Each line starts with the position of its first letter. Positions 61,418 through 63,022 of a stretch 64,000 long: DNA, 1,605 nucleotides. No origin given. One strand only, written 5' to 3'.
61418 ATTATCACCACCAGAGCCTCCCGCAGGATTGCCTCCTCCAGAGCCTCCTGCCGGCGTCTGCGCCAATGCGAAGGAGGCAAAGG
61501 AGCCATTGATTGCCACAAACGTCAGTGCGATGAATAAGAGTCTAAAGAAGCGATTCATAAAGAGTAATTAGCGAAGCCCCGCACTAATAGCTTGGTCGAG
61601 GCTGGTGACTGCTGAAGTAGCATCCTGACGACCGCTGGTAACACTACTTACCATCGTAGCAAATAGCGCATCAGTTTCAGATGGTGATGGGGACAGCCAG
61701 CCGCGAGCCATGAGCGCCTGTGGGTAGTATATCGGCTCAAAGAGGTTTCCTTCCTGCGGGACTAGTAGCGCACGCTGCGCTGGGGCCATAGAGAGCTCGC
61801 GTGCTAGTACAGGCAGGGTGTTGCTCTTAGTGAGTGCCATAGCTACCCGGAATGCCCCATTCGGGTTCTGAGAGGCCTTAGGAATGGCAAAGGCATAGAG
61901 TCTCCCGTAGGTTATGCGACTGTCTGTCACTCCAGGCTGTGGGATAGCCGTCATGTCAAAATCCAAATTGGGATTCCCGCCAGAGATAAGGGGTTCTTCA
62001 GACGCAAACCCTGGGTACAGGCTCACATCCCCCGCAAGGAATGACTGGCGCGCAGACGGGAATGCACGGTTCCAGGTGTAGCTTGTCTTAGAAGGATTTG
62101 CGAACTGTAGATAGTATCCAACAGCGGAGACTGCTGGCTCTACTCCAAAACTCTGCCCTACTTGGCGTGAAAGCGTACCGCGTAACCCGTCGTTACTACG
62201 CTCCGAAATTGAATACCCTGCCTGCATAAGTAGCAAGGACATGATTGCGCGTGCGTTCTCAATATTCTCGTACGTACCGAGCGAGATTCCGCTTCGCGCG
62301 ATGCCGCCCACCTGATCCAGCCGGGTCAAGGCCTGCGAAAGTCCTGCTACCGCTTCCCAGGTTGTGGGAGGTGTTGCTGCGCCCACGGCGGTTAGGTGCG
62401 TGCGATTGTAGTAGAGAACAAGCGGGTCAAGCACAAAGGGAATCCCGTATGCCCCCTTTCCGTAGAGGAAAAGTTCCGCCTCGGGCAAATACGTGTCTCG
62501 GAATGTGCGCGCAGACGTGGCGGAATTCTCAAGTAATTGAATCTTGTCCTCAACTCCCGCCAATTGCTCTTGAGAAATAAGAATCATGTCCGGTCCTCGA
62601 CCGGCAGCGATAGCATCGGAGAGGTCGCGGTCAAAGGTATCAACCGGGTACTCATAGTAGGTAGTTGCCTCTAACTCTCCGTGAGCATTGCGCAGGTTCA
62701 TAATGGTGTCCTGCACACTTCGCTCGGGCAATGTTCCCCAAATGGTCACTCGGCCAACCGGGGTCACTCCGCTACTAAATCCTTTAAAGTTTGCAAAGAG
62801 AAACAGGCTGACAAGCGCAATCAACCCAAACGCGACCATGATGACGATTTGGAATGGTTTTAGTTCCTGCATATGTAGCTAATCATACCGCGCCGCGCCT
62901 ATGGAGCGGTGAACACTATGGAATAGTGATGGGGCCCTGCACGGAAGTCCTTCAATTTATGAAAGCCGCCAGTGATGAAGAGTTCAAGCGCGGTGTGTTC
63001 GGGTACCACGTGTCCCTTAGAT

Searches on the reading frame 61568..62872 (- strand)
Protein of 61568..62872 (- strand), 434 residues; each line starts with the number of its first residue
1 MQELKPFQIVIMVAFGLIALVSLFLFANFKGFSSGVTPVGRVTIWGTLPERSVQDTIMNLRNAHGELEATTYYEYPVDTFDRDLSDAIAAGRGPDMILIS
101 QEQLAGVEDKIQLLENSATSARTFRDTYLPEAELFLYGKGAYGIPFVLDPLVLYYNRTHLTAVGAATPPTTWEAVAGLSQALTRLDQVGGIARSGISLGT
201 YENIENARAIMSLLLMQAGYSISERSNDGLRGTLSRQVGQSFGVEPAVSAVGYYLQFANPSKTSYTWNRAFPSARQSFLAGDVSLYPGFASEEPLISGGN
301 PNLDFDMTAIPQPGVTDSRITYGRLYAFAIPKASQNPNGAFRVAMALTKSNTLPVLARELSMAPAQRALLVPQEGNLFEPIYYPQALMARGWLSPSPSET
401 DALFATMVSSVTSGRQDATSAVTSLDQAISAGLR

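Call 9: search_protein_families(library=pfam, proteins=[window:61568-62872:-], max_evalue=0.01)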
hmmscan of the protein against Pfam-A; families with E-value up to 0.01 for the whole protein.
window:61568-62872:- (434 aa): 1 family
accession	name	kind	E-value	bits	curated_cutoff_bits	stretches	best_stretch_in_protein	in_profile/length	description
PF01547.30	SBP_bac_1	-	7.1e-12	46.4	26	1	84-342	36-295/307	Bacterial extracellular solute-binding protein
